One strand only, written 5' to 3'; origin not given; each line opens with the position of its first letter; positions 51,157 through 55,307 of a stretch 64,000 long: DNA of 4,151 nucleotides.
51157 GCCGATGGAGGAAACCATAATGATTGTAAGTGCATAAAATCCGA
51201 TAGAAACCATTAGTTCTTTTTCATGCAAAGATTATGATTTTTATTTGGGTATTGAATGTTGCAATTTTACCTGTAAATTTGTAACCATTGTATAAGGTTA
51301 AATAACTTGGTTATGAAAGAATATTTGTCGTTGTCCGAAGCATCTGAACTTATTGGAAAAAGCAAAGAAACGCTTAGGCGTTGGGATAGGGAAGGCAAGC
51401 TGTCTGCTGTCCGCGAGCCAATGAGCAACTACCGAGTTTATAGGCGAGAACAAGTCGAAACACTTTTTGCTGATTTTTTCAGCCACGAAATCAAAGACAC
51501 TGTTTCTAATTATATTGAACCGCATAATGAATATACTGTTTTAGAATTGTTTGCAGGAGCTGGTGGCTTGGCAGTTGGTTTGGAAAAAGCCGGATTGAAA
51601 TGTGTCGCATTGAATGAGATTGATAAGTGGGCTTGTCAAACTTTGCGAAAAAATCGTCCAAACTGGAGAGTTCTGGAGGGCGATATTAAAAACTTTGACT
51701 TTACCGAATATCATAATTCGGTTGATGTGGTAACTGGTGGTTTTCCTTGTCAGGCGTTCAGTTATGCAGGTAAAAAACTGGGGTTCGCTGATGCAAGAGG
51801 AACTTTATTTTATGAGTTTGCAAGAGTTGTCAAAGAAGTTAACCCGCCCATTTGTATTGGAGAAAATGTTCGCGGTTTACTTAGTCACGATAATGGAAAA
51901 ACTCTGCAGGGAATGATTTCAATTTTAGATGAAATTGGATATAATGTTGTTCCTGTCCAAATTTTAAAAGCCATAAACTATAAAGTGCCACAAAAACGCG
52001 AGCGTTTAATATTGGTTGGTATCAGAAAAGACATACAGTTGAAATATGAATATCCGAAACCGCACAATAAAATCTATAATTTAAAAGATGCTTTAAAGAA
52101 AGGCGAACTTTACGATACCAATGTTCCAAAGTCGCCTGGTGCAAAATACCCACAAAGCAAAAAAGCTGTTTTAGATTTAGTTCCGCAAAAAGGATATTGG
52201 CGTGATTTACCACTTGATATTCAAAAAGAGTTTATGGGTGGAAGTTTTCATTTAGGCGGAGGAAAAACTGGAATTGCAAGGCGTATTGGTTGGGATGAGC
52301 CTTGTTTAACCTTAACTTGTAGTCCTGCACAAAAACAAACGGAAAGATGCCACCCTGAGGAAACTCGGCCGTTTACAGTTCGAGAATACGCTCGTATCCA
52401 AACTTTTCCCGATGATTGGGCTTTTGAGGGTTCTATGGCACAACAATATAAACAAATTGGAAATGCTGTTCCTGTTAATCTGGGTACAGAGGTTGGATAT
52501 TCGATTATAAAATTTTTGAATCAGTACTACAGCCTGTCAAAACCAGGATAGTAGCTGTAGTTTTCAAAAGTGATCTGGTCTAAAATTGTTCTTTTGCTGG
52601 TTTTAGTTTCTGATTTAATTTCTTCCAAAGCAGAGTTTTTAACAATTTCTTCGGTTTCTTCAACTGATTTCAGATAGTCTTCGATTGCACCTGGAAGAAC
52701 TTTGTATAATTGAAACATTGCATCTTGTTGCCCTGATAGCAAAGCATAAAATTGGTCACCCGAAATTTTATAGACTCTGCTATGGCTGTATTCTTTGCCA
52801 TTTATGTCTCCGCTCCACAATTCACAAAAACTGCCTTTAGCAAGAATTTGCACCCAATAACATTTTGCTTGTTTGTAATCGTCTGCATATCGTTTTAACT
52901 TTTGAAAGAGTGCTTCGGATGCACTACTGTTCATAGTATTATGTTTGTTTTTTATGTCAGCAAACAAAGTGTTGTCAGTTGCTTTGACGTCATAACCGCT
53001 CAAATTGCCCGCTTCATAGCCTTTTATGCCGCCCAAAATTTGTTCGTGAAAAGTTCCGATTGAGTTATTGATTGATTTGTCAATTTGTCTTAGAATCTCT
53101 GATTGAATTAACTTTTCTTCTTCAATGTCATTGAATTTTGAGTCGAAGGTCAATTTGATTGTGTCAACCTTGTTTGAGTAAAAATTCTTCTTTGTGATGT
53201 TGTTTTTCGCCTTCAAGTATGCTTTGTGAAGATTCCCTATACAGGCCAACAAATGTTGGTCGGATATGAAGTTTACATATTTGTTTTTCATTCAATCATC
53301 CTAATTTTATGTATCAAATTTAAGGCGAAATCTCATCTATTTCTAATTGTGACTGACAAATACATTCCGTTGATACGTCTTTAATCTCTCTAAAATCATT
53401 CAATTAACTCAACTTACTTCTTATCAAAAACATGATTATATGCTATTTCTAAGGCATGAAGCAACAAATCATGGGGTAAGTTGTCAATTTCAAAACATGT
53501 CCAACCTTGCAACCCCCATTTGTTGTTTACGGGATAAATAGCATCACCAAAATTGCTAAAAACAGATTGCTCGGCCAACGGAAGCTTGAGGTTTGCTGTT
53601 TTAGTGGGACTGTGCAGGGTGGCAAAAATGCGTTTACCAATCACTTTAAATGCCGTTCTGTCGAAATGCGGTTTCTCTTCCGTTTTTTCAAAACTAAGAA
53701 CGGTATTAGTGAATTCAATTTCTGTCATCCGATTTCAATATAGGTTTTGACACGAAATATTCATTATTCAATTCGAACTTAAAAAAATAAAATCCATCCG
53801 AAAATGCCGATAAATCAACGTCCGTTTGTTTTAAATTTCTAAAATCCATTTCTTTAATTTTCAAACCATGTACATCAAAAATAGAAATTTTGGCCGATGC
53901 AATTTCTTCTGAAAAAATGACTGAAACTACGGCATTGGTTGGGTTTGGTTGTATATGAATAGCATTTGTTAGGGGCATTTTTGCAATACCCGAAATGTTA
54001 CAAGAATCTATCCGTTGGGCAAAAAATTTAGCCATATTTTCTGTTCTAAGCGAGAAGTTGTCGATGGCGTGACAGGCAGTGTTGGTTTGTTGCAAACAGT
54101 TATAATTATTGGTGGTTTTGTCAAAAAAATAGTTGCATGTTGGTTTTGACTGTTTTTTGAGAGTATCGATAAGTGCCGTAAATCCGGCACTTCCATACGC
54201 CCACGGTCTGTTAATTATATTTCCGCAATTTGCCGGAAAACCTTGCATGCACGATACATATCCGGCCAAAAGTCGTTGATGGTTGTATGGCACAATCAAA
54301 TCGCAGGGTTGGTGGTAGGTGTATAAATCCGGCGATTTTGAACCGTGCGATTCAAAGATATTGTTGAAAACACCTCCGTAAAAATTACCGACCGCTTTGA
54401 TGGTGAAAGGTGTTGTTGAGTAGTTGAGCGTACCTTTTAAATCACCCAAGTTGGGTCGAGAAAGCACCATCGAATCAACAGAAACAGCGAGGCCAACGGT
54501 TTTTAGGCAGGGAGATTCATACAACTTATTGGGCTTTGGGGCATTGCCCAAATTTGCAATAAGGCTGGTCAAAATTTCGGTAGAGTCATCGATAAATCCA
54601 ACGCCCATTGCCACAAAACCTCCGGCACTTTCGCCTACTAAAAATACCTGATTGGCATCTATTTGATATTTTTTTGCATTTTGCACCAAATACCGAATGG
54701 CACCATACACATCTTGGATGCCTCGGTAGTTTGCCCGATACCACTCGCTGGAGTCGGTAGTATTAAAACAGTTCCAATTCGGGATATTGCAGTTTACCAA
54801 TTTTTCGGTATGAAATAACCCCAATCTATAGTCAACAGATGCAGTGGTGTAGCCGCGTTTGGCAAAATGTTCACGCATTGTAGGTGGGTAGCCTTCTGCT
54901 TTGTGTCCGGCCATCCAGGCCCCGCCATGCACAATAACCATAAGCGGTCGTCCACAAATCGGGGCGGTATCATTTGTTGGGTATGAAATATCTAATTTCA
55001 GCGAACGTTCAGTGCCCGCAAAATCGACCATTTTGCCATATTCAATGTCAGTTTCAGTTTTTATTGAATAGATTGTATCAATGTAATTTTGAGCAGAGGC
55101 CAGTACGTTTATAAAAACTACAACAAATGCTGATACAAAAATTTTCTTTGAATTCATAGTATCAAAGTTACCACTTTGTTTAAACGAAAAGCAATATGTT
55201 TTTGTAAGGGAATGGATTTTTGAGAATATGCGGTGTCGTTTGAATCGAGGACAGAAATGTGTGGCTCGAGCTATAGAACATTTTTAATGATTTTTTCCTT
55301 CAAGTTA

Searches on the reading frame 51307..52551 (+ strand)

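Call 98: search_protein_families(library=pfam, proteins=[window:51307-52551:+], max_evalue=0.000001)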
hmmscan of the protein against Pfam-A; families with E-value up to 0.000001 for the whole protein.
window:51307-52551:+ (414 aa): 3 families
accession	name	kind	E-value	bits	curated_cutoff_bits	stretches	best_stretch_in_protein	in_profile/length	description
PF00145.23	DNA_methylase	-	2.3e-86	290.6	22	1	76-402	1-324/324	C-5 cytosine-specific DNA methylase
PF13411.12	MerR_1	-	9.1e-08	32.5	21.6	1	8-53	2-46/69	MerR HTH family regulatory protein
PF00376.29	MerR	-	1.2e-07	31.8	28.2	1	10-45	3-38/38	MerR family regulatory protein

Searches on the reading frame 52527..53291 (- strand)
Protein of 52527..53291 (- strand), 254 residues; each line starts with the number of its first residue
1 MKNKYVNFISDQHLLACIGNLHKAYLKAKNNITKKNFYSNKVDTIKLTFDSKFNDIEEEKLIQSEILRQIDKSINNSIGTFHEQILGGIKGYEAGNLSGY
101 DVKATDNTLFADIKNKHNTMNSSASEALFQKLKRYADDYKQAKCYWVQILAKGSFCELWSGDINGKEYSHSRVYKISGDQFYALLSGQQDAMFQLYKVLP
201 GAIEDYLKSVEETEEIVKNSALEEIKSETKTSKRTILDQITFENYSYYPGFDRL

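Call 98: search_protein_families(library=pfam, proteins=[window:52527-53291:-], max_evalue=0.000001)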
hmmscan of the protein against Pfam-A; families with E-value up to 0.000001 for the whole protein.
window:52527-53291:- (254 aa): 1 family
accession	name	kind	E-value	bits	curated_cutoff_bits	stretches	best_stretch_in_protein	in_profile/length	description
PF09553.16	RE_Eco47II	-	1.1e-83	280.3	25.9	1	6-207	1-201/202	Eco47II restriction endonuclease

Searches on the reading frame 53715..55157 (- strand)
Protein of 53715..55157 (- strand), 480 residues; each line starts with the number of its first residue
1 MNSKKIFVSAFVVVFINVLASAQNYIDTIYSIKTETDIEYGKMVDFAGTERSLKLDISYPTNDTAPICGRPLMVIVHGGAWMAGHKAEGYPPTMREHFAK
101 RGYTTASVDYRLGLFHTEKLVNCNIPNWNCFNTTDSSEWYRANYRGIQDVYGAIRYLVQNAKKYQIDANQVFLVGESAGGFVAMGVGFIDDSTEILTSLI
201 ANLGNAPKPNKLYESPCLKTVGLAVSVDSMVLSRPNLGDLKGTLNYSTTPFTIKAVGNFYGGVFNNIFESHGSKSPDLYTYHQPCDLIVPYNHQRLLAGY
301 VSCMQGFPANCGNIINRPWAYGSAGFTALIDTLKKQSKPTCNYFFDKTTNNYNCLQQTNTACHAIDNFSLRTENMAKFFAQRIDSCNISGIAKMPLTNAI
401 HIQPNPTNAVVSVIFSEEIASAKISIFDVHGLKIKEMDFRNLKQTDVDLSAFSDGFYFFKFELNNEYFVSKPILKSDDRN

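Call 98: search_protein_families(library=pfam, proteins=[window:53715-55157:-], max_evalue=0.000001)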
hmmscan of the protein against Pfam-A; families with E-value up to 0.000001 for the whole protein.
window:53715-55157:- (480 aa): 4 families
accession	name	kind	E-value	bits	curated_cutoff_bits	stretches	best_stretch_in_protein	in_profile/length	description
PF20434.5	BD-FAE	-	2.7e-22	79.8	26.8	2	147-195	67-115/215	BD-FAE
PF00135.34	COesterase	-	2.7e-11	43.6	27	1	46-211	79-225/515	Carboxylesterase family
PF07859.19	Abhydrolase_3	-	1.3e-10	41.9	25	0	147-186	49-88/210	alpha/beta hydrolase fold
PF18962.6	Por_Secre_tail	-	1.1e-09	38.9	27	1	404-472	3-73/75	Secretion system C-terminal sorting domain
